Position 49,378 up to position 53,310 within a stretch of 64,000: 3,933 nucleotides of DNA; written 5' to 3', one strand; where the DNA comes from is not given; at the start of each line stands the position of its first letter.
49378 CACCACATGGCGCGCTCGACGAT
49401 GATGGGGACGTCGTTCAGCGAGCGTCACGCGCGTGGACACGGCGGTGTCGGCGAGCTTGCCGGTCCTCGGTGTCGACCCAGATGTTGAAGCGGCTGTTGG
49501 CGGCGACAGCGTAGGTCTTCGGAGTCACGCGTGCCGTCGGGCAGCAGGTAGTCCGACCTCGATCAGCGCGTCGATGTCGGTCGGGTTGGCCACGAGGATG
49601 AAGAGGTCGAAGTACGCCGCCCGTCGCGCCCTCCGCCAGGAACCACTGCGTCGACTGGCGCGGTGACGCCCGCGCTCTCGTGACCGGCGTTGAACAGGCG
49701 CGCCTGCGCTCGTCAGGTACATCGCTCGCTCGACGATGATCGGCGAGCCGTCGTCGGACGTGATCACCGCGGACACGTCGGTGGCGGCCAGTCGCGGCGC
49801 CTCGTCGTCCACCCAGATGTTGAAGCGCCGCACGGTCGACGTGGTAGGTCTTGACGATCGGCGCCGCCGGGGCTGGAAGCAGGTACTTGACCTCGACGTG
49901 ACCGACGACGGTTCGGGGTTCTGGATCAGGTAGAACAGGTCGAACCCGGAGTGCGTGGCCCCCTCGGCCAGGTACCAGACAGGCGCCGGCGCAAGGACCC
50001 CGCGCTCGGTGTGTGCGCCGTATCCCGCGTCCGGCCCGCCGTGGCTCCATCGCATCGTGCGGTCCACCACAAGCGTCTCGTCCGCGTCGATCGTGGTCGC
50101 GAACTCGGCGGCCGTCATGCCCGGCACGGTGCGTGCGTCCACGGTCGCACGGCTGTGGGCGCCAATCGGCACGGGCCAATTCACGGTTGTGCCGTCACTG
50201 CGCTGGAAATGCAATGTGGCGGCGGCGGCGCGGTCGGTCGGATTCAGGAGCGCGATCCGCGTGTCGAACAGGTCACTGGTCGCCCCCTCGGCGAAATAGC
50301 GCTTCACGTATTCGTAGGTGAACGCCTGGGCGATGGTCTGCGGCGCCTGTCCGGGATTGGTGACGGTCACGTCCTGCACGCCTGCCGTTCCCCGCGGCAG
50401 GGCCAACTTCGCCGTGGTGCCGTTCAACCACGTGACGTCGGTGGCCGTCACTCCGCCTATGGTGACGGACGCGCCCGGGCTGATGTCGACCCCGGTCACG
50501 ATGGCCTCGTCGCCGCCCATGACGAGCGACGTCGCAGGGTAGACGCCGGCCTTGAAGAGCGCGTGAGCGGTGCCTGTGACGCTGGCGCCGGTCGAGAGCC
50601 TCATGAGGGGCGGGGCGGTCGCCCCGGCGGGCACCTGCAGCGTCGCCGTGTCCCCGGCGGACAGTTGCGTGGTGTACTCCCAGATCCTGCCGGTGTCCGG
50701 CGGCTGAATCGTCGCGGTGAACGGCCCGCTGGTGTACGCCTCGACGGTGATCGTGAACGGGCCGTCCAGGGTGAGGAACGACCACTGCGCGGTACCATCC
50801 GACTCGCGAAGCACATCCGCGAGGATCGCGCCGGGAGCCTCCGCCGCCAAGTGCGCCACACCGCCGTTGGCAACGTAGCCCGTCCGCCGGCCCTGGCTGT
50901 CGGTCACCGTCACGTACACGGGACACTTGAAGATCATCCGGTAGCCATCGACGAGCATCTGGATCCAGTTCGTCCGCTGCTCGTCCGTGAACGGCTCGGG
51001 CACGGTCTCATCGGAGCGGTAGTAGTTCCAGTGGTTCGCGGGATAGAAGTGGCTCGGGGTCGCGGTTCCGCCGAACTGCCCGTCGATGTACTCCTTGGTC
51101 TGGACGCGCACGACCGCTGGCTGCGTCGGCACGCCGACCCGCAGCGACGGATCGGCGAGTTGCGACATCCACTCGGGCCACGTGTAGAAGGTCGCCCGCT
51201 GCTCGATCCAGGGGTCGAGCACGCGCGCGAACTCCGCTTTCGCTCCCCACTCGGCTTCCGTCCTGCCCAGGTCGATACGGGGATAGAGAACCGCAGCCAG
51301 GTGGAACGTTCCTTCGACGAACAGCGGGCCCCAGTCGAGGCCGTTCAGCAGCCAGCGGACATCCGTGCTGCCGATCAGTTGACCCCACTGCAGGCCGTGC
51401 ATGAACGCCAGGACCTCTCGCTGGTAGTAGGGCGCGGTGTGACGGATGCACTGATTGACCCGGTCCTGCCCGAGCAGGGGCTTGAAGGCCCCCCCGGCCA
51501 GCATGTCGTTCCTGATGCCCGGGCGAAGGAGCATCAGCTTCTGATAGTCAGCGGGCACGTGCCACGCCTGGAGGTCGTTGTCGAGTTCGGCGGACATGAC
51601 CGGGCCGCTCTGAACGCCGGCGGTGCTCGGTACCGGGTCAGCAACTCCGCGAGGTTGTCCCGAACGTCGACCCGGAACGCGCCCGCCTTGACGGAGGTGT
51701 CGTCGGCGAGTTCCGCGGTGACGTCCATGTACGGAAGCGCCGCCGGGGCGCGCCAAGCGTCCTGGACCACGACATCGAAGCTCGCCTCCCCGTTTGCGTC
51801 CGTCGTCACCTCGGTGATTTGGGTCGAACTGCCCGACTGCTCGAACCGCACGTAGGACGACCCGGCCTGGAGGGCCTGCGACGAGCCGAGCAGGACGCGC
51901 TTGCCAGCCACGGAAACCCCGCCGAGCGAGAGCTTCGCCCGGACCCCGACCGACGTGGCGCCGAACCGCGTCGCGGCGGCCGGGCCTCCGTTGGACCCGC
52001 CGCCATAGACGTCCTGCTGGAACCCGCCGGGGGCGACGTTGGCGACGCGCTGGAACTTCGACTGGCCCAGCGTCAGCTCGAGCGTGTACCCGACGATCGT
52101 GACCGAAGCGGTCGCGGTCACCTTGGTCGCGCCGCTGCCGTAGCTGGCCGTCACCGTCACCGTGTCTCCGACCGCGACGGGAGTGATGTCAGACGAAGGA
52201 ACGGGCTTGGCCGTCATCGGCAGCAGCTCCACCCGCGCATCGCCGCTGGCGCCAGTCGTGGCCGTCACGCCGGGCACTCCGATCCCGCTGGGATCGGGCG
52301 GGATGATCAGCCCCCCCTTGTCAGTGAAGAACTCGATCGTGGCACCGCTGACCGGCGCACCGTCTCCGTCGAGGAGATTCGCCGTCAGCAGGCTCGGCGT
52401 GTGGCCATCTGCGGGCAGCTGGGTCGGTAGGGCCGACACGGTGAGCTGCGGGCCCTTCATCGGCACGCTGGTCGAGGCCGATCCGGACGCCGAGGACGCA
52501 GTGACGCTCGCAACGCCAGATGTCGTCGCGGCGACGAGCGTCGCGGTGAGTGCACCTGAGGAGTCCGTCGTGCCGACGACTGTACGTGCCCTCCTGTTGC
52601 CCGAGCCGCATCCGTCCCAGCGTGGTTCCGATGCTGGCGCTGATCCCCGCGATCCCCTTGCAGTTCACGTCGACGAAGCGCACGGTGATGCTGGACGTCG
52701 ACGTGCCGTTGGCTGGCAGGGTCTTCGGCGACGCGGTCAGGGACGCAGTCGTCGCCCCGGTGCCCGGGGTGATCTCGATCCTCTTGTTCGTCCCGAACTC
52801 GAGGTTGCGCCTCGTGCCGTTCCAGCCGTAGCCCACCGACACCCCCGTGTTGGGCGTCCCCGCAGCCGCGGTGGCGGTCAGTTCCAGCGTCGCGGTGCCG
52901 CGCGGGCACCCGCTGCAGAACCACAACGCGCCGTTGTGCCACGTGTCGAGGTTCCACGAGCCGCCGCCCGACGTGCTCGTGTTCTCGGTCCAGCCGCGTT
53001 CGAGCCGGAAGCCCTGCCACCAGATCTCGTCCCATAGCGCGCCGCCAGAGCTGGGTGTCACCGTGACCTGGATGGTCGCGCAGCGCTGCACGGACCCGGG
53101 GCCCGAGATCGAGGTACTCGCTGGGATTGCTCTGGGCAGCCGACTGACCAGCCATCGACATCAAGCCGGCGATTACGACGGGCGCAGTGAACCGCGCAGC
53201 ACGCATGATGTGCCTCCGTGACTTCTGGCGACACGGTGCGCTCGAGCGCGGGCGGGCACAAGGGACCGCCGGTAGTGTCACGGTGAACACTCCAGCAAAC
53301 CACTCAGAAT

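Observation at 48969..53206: ~1,410-codon secreted protein with an unassigned central domain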

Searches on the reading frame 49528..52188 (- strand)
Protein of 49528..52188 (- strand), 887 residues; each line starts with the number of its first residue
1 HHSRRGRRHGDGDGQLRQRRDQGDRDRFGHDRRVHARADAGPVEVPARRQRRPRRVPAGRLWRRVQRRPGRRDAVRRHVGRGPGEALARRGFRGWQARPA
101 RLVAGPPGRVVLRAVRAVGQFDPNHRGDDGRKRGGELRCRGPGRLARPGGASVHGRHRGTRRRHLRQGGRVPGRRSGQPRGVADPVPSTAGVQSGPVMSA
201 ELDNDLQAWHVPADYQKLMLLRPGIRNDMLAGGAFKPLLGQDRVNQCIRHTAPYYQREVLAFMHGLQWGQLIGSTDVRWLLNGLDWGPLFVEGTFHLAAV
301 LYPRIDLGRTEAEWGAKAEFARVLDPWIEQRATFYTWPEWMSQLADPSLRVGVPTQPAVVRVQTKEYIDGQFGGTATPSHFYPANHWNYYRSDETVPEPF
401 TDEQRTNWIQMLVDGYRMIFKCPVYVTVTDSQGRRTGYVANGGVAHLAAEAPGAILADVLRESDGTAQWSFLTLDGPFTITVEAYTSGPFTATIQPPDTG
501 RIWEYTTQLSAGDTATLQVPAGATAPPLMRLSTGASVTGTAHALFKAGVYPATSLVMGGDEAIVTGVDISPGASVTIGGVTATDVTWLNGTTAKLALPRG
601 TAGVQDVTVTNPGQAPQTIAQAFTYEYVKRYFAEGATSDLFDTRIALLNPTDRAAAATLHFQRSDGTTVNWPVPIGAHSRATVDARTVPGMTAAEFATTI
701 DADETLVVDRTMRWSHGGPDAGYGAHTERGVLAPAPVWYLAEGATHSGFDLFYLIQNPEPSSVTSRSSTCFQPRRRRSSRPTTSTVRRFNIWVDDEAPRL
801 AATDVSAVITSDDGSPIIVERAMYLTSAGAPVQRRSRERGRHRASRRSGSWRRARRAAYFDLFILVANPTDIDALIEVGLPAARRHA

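Call 7: search_protein_families(library=pfam, proteins=[window:49528-52188:-], max_evalue=0.01)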
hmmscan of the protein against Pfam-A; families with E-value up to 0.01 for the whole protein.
window:49528-52188:- (887 aa): 1 family
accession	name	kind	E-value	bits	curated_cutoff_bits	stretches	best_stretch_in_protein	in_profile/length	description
PF01833.30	TIG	-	8e-06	26.2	20.9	1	549-625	6-84/84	IPT/TIG domain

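Call 9: find_homologous_proteins(query=window:49528-52188:-, region=190-765, max_evalue=0.001)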
Query window:49528-52188:-, residues 190-765 (576 aa): 674 proteins with E <= 0.001 among 8000 candidates; the best 120 are listed.
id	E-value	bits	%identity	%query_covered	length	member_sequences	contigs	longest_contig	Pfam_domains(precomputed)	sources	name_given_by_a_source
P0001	0.0e+0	1232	100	93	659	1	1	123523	PF01833.31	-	-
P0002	1.4e-127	445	43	98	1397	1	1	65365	PF09134.17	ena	-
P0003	1.5e-125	438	43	95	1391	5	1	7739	PF09134.17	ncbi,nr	ncbi:MAG: hypothetical protein JNM38_20125 [Acidobacteria bacterium]|nr:hypothetical protein [Acidob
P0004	1.6e-121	425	41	98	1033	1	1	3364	-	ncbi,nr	ncbi:MAG: hypothetical protein MUF60_05325 [Vicinamibacterales bacterium]|nr:hypothetical protein [V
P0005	3.2e-119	417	42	98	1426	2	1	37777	-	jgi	jgi:hypothetical protein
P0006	4.0e-118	414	41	97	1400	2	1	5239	PF09134.17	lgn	-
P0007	1.9e-113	398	40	98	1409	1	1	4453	PF09134.17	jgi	jgi:hypothetical protein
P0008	6.3e-112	393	40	96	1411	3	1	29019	-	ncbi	-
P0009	3.9e-95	338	41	76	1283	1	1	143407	PF01839.30,PF01833.31,PF02369.23,PF13517.13,PF09134.17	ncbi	-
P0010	1.1e-94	336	47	70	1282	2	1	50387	PF01839.30,PF12256.15,PF01833.31,PF02369.23,PF13517.13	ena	-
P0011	2.6e-94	335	41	88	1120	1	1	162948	PF09134.17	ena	-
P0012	1.6e-78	283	47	23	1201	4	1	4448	PF01833.31,PF00041.28,PF20144.6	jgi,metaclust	metaclust:\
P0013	3.8e-70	255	47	23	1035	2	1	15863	PF01833.31,PF00041.28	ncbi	-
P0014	8.4e-70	254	49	23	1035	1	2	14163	PF01833.31,PF00041.28,PF18884.6,PF20144.6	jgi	-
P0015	2.7e-69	252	46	23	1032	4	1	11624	PF01833.31,PF18986.6,PF00041.28,PF20144.6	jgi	jgi:hypothetical protein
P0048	8.0e-52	195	62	23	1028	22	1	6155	PF00144.30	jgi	jgi:CubicO group peptidase (beta-lactamase class C family)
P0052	8.2e-50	188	50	24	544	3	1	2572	PF18986.6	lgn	-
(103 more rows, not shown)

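Call 25: search_protein_families(library=pfam, proteins=[P0005, P0002, P0009, P0010, P0011], max_evalue=0.1)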
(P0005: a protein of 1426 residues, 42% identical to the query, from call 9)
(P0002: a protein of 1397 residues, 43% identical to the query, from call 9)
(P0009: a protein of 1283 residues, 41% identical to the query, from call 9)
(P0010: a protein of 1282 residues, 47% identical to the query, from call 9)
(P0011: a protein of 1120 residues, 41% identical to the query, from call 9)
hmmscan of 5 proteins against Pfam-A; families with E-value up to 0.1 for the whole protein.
P0005 (1426 aa): 1 family
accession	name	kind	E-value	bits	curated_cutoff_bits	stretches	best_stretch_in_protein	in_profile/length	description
PF09134.16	Invasin_D3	-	7.3e-05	23.6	33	1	192-275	11-88/98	Invasin, domain 3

P0002 (1397 aa): 3 families
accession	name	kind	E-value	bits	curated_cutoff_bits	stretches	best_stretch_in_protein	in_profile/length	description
PF09134.16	Invasin_D3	-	5.9e-07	30.3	33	1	171-258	9-90/98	Invasin, domain 3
PF01833.30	TIG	-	0.00052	20.4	20.9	1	868-951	4-82/84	IPT/TIG domain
PF18565.7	Glyco_hydro2_C5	-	0.0016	18.7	32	1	178-256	12-100/103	Glycoside hydrolase family 2 C-terminal domain 5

P0009 (1283 aa): 11 families
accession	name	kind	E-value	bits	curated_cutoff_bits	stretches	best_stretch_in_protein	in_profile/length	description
PF13517.12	FG-GAP_3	-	1.1e-23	84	26.9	4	1141-1198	1-61/61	FG-GAP-like repeat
PF01839.29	FG-GAP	-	1.4e-19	69.9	22.1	3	1179-1201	1-23/37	FG-GAP repeat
PF09134.16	Invasin_D3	-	7.8e-10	39.6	33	2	155-232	11-88/98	Invasin, domain 3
PF02369.22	Big_1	-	5.8e-07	30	34.9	2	150-226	3-80/93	Bacterial Ig-like domain (group 1)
PF01833.30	TIG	-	0.0001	22.7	20.9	1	866-945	4-84/84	IPT/TIG domain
PF12256.14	TcdB_toxin_midN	-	0.00044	20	24.8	0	1171-1207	18-54/181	Insecticide toxin TcdB middle/N-terminal region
PF13418.12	Kelch_4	-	0.0009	19.6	21.6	0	1074-1116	12-43/49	Galactose oxidase, central domain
PF13415.12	Kelch_3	-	0.0022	18.6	22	0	1055-1081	19-44/48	Galactose oxidase, central domain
PF18565.7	Glyco_hydro2_C5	-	0.003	17.9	32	0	242-327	1-93/103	Glycoside hydrolase family 2 C-terminal domain 5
PF07367.17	FB_lectin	-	0.034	14.5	25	0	1196-1254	7-64/140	Fungal fruit body lectin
PF01344.31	Kelch_1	-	0.055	13.4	20.1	0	1055-1069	28-42/46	Kelch motif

P0010 (1282 aa): 10 families
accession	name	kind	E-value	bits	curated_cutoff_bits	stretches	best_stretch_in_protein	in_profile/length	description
PF13517.12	FG-GAP_3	-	2.5e-23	82.9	26.9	5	999-1057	1-61/61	FG-GAP-like repeat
PF01839.29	FG-GAP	-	1.3e-18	66.9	22.1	3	1178-1201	1-24/37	FG-GAP repeat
PF02369.22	Big_1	-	4.2e-10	40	34.9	2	259-331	3-80/93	Bacterial Ig-like domain (group 1)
PF12256.14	TcdB_toxin_midN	-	4.6e-07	29.7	24.8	0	1170-1206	18-54/181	Insecticide toxin TcdB middle/N-terminal region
PF01833.30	TIG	-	3.2e-06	27.5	20.9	1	867-944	6-84/84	IPT/TIG domain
PF13415.12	Kelch_3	-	0.00012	22.6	22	0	1054-1080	19-44/48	Galactose oxidase, central domain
PF07367.17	FB_lectin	-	0.004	17.6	25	1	1195-1254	7-65/140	Fungal fruit body lectin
PF01344.31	Kelch_1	-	0.021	14.8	20.1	0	1193-1208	27-42/46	Kelch motif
PF18223.6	PilJ_C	-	0.05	14.5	26.7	0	1196-1209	76-89/95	Pili PilJ C-terminal domain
PF13964.12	Kelch_6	-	0.06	13.8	25.3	0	1188-1207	18-42/50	Kelch motif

P0011 (1120 aa): 3 families
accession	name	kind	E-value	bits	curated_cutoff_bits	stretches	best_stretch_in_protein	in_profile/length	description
PF09134.16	Invasin_D3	-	3.8e-06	27.7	33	1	174-264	6-91/98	Invasin, domain 3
PF01681.22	C6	-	0.0067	17.3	27.9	0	236-294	19-71/89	C6 domain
PF18565.7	Glyco_hydro2_C5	-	0.029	14.7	32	0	228-261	67-100/103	Glycoside hydrolase family 2 C-terminal domain 5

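Call 26: search_protein_families(library=ncbifam, proteins=[P0005, P0009], max_evalue=0.1)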
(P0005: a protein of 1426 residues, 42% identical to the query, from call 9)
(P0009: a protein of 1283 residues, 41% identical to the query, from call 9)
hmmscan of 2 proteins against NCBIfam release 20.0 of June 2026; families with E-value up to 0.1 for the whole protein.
P0005 (1426 aa): 0 families

P0009 (1283 aa): 1 family
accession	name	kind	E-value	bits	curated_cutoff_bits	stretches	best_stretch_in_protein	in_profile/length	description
NF047539.1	XAC2610_fam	domain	0.00039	20.9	35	0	951-970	3-22/89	XAC2610-related protein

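Call 34: find_homologous_proteins(query=P0005, region=545-800, max_evalue=0.001)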
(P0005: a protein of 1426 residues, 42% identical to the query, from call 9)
Query P0005, residues 545-800 (256 aa): 13 proteins with E <= 0.001 among 4842 candidates.
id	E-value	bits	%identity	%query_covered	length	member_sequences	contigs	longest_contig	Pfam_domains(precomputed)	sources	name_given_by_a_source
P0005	5.2e-170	582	100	100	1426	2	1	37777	-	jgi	jgi:hypothetical protein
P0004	4.8e-157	539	90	100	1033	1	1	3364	-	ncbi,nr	ncbi:MAG: hypothetical protein MUF60_05325 [Vicinamibacterales bacterium]|nr:hypothetical protein [V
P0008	9.1e-156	535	91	100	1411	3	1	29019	-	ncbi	-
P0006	2.0e-154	531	90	100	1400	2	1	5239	PF09134.17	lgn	-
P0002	2.1e-127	442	74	100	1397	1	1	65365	PF09134.17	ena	-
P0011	6.8e-109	381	66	99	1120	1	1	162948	PF09134.17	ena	-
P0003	4.2e-108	379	66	99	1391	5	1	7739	PF09134.17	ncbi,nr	ncbi:MAG: hypothetical protein JNM38_20125 [Acidobacteria bacterium]|nr:hypothetical protein [Acidob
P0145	9.1e-108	378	65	99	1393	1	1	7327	PF09134.17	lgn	-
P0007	3.3e-83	297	54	98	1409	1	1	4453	PF09134.17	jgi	jgi:hypothetical protein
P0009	2.3e-54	203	46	98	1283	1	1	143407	PF01839.30,PF01833.31,PF02369.23,PF13517.13,PF09134.17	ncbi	-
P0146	2.9e-20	91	37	77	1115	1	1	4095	PF09134.17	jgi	-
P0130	9.3e-16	76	34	68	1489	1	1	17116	PF02369.23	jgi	jgi:hypothetical protein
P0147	2.9e-7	48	30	75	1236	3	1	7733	PF09134.17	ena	-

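Call 37: find_encoding_contigs(protein=P0002, flank=8000, max_places=2)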
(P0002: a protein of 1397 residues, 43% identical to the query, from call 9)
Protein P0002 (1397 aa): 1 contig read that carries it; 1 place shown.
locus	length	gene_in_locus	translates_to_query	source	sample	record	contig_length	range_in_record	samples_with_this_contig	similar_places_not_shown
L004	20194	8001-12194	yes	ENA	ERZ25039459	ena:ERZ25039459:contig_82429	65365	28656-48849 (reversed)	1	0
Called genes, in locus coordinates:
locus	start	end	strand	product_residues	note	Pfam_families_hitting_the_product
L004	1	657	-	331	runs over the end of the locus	PF10459:Peptidase_S46, PF13365:Trypsin_2 (faint)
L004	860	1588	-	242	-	PF13604:AAA_30 (faint), PF02492:cobW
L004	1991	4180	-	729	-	PF01924:HypD, PF00586:AIRS, PF02769:AIRS_C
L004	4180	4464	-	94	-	PF01455:HupF_HypC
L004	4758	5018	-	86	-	PF13601:HTH_34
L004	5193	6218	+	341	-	-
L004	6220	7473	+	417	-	PF01103:Omp85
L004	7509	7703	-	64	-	-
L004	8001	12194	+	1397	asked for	PF09134:Invasin_D3 (weak)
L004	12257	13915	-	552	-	PF04389:Peptidase_M28, PF01546:Peptidase_M20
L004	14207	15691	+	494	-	-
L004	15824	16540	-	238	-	-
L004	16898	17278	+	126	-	PF01648:ACPS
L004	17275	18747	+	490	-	PF00501:AMP-binding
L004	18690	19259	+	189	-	PF13193:AMP-binding_C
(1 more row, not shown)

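Call 38: find_encoding_contigs(protein=P0005, flank=8000, max_places=2)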
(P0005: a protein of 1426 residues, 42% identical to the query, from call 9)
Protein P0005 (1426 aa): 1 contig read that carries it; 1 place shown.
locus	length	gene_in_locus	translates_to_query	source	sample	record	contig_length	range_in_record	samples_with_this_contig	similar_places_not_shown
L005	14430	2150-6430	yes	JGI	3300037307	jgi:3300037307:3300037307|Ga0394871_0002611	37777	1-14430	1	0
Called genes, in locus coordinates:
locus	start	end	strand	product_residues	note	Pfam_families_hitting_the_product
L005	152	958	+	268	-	PF01012:ETF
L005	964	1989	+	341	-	PF01012:ETF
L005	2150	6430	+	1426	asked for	-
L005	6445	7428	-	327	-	PF00248:Aldo_ket_red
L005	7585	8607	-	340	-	PF00850:Hist_deacetyl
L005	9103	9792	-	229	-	PF04028:DUF374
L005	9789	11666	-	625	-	PF17179:Fer4_22 (faint), PF12838:Fer4_7 (weak), PF13183:Fer4_8, PF13187:Fer4_9, PF13237:Fer4_10, PF13484:Fer4_16 (weak), PF13534:Fer4_17 (weak), PF02754:CCG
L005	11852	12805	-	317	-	PF01012:ETF, PF00766:ETF_alpha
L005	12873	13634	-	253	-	PF01012:ETF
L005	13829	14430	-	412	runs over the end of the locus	PF00109:ketoacyl-synt, PF02801:Ketoacyl-synt_C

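Call 41: search_protein_families(library=pfam, proteins=[P0052, P0012, P0048], max_evalue=1)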
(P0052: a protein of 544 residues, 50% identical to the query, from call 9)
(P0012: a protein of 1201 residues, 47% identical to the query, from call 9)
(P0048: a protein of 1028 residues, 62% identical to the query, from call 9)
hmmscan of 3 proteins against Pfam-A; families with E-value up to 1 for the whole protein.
P0052 (544 aa): 3 families
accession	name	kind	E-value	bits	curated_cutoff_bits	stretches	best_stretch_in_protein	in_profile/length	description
PF18986.5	DUF5719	-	2.4e-06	27.4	26.2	2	209-490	48-318/319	Family of unknown function (DUF5719)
PF06280.18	fn3_5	-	0.12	13.5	27.6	1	447-506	33-92/112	Fn3-like domain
PF24053.1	DUF7356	-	0.31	11.4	27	0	446-498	34-86/105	Domain of unknown function (DUF7356)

P0012 (1201 aa): 6 families
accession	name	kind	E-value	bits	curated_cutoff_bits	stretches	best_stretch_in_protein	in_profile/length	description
PF01833.30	TIG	-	2.4e-106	348.4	20.9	7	198-279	1-84/84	IPT/TIG domain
PF20144.5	TIG_SUH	-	3.5e-14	53.2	24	0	557-606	17-65/94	TIG domain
PF00041.27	fn3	-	1.4e-08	35.3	25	1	27-102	10-81/84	Fibronectin type III domain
PF18884.5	TSP3_bac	-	8.2e-05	22.8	25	1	712-733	1-22/22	Bacterial TSP3 repeat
PF16656.11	Pur_ac_phosph_N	-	0.001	20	30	1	27-97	9-84/93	Purple acid Phosphatase, N-terminal domain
PF00960.24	Neocarzinostat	-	0.011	16.2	25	3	373-451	3-84/110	Neocarzinostatin family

P0048 (1028 aa): 2 families
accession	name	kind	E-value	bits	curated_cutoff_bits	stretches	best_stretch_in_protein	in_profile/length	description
PF00144.29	Beta-lactamase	-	1.1e-44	153.5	27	1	38-364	5-292/329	Beta-lactamase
PF18884.5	TSP3_bac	-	0.00025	21.2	25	1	558-577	1-20/22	Bacterial TSP3 repeat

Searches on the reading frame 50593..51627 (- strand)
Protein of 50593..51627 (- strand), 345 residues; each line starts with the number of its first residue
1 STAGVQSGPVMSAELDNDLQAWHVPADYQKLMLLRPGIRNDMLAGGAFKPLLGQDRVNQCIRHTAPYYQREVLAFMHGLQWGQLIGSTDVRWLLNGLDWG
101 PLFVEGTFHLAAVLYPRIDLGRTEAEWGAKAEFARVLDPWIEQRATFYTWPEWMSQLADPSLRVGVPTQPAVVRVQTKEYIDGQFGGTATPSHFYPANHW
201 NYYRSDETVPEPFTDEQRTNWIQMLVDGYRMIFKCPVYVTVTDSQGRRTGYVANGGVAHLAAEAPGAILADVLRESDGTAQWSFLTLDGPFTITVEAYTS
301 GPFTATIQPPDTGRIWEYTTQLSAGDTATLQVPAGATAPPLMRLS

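Call 47: predict_structure(alignment_id=A2)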
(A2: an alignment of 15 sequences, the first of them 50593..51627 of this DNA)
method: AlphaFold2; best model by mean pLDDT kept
length: 345 residues; sequences in the alignment: 15
mean_pLDDT: 74.4   pTM: 0.77
mean pLDDT of the five models: 74.4, 70.5, 69.7, 66.6, 60.1
residues with pLDDT >= 90: 37; 70-90: 191; 50-70: 95; < 50: 22
segments of 3 or more residues with pLDDT < 50: 1-4, 122-125, 162-170
pLDDT, mean of each block of 10 residues (from residue 1): 60 82 77 86 83 84 81 78 55 69 73 73 51 79 82 76 43 59 58 53 62 68 75 85 87 60 71 80 85 89 90 86 91 90 91
secondary structure, 60 per line:
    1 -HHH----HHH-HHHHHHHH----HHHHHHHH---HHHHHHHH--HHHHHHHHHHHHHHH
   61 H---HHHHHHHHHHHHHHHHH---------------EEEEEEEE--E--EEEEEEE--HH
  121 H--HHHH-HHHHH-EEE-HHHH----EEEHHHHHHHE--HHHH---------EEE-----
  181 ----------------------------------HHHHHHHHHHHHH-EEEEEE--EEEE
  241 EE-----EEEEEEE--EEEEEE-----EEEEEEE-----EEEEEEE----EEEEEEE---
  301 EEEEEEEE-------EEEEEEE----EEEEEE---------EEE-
elements in order: H13-20 H25-32 H36-43 H46-61 H65-81 E97-104 E110-116 H124-127 H129-133 E135-137 H139-142 E147-149 H150-156 H160-163 E173-175 H215-227 E229-234 E237-242 E248-254 E257-262 E268-274 E280-286 E291-297 E301-308 E316-322 E327-332 E342-344

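Call 49: fold_search(model_id=the predicted structure, library=pdb)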
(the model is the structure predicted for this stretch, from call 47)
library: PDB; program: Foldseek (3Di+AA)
matches with E <= 10: 1635; with E <= 0.001: 0
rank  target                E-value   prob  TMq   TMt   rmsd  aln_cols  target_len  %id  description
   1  5m95_B                1.6e-02  0.30  0.11  0.24  13.4        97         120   13  STAPHYLOCOCCUS CAPITIS DIVALENT METAL ION TRANSPORTER (DMT) IN COMPLEX WITH MANGANESE (released 2016-11-30)
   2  7q3r_G                2.7e-02  0.28  0.13  0.29  14.0       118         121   12  Crystal structure of SARS-CoV-2 RBD in complex with the neutralizing nanobodies VHH-F04 and VHH-G09 (released 2022-11-16)
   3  8uy6_B                2.7e-02  0.20  0.10  0.22  15.9       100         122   13  Aquaporin Z with ALFA tag and bound to nanobody (released 2024-09-25)
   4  8ef0_L                3.1e-02  0.20  0.13  0.18  18.1       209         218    5  Crystal structure of a NHP anti-ZIKV neutralizing antibody rhMZ104-D (released 2023-08-30)
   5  8qot_B                3.1e-02  0.18  0.11  0.23  13.1       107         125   10  Structure of the mu opioid receptor bound to the antagonist nanobody NbE (released 2023-12-27)
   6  7t83_A                3.3e-02  0.23  0.12  0.25  11.6       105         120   14  Structure of angiotensin II type I receptor (AT1R) nanobody antagonist AT118i4h32 (released 2022-12-07)
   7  8ef2_L                3.3e-02  0.16  0.11  0.16  19.1       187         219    5  Crystal structure of a NHP anti-ZIKV neutralizing antibody rhMZ107-B (released 2023-08-30)
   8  6os1_D                3.3e-02  0.15  0.12  0.23  14.9       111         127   14  Structure of synthetic nanobody-stabilized angiotensin II type 1 receptor bound to TRV023 (released 2020-02-19)
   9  9hng_J000             3.5e-02  0.21  0.10  0.22  16.5       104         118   12  Structure of A16/G9 (G9 mutant - H44Y) of Vaccinia virus in complex with VHH D07 (released 2025-09-03)
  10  7t83_G                3.7e-02  0.21  0.12  0.25  12.5       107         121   14  Structure of angiotensin II type I receptor (AT1R) nanobody antagonist AT118i4h32 (released 2022-12-07)
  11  9hls_C                3.7e-02  0.18  0.10  0.21  16.1       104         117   10  Structure of A16/G9 (vaccinia virus) in complex with VHH D07, VHH B01 and VHH C05 (released 2025-09-03)
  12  6u55_A                4.2e-02  0.21  0.12  0.26  12.3       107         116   12  Anti-Zaire ebolavirus Nucleoprotein Single Domain Antibody Zaire E (ZE) Complexed with Sudan ebolavirus Nucleoprotein  (released 2019-11-06)
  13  7m1h_B                4.7e-02  0.23  0.11  0.24   9.2        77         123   10  Crystal structure of LC/A-JPU-C10-JPU-D12-JPU-B8-JPU-G3-ciA-F12-ciA-D12 (released 2021-12-22)
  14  8zoy_B                4.7e-02  0.21  0.13  0.27  13.8       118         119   12  Cryo-EM structure of human norepinephrine transporter NET bound with norepinephrine in an inward open state at a resol (released 2024-09-11)
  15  7zmt_C                4.7e-02  0.16  0.11  0.24  13.7       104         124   12  Crystal structure of human RECQL5 helicase APO form in complex with engineered nanobody (Gluebody) G5-006 (released 2022-06-22)
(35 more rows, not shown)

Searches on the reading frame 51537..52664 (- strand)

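Call 7: search_protein_families(library=pfam, proteins=[window:51537-52664:-], max_evalue=0.01)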
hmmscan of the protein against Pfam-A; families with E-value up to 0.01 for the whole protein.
window:51537-52664:- (376 aa): 2 families
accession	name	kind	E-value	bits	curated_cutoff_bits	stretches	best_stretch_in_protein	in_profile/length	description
PF02369.22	Big_1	-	1.4e-09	38.4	34.9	1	74-169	2-74/93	Bacterial Ig-like domain (group 1)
PF09134.16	Invasin_D3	-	1.1e-07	32.7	33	1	75-146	6-66/98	Invasin, domain 3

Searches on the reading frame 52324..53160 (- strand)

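Call 7: search_protein_families(library=pfam, proteins=[window:52324-53160:-], max_evalue=0.01)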
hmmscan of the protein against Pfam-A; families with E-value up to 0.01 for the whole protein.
window:52324-53160:- (279 aa): 2 families
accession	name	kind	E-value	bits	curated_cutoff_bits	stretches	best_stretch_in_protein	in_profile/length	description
PF09134.16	Invasin_D3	-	7.9e-07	29.9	33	1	137-194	3-64/98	Invasin, domain 3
PF02369.22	Big_1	-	0.00017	22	34.9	1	139-189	2-52/93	Bacterial Ig-like domain (group 1)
